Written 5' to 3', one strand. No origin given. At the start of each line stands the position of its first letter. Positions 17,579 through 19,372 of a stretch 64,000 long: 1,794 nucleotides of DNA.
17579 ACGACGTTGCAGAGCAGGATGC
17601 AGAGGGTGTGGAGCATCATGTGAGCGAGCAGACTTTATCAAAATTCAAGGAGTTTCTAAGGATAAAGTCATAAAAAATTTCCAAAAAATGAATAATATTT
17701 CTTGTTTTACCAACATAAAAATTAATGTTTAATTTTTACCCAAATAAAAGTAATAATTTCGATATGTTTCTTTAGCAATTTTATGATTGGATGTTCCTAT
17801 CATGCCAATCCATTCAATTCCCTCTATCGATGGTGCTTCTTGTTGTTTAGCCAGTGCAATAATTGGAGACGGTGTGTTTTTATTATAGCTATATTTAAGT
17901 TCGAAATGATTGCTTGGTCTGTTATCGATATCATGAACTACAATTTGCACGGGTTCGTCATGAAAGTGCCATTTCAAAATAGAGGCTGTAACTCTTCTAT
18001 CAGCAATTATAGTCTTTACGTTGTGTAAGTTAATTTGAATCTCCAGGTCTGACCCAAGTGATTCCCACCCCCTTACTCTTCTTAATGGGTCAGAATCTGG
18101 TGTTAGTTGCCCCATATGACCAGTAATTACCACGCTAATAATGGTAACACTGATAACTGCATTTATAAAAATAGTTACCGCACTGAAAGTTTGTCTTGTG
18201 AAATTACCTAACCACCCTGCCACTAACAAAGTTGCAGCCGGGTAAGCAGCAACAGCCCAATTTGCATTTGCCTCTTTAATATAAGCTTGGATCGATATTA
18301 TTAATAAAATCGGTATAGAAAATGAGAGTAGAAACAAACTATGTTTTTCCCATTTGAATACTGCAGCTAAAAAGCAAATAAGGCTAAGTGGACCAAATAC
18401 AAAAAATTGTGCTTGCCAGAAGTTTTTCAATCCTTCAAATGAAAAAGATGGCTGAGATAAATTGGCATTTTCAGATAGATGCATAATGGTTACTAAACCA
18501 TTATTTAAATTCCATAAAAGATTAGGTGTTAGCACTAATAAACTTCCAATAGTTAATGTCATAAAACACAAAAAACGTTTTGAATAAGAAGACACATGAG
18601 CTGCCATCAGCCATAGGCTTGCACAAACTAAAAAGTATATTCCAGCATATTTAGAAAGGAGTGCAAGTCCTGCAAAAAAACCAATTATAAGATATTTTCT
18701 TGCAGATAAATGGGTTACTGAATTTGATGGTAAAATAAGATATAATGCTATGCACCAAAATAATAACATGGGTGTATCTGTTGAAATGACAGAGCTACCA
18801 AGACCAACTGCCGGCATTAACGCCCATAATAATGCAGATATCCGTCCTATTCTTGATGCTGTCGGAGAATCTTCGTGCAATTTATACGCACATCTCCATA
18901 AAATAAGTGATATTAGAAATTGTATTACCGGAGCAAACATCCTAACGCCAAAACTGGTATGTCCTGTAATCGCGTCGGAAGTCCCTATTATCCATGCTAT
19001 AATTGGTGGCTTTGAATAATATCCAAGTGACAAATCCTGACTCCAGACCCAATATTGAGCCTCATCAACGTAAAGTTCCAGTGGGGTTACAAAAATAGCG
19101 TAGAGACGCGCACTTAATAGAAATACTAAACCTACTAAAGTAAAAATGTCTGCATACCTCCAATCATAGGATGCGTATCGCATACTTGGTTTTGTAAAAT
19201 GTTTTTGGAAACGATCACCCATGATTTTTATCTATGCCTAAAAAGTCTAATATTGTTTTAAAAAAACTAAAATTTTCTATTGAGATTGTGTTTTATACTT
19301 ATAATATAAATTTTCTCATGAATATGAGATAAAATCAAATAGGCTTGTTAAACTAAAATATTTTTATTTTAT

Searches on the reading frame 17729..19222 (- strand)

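Call 29: search_protein_families(library=pfam, proteins=[window:17729-19222:-], max_evalue=0.001)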
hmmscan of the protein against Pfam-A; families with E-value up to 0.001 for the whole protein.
window:17729-19222:- (497 aa): 1 family
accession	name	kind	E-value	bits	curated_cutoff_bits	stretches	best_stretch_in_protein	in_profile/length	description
PF13231.12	PMT_2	-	8.2e-21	75.3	26.1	1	70-237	1-160/160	Dolichyl-phosphate-mannose-protein mannosyltransferase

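Call 47: search_protein_families(library=ncbifam, proteins=[window:17729-19222:-], max_evalue=0.00001)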
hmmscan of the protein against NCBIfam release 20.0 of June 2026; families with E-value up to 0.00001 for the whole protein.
window:17729-19222:- (497 aa): 1 family
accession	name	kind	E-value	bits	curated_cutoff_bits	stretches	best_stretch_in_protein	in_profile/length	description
NF009784.2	PRK13279.1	equivalog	6.4e-06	25.1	567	1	57-231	47-218/539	lipid IV(A) 4-amino-4-deoxy-L-arabinosyltransferase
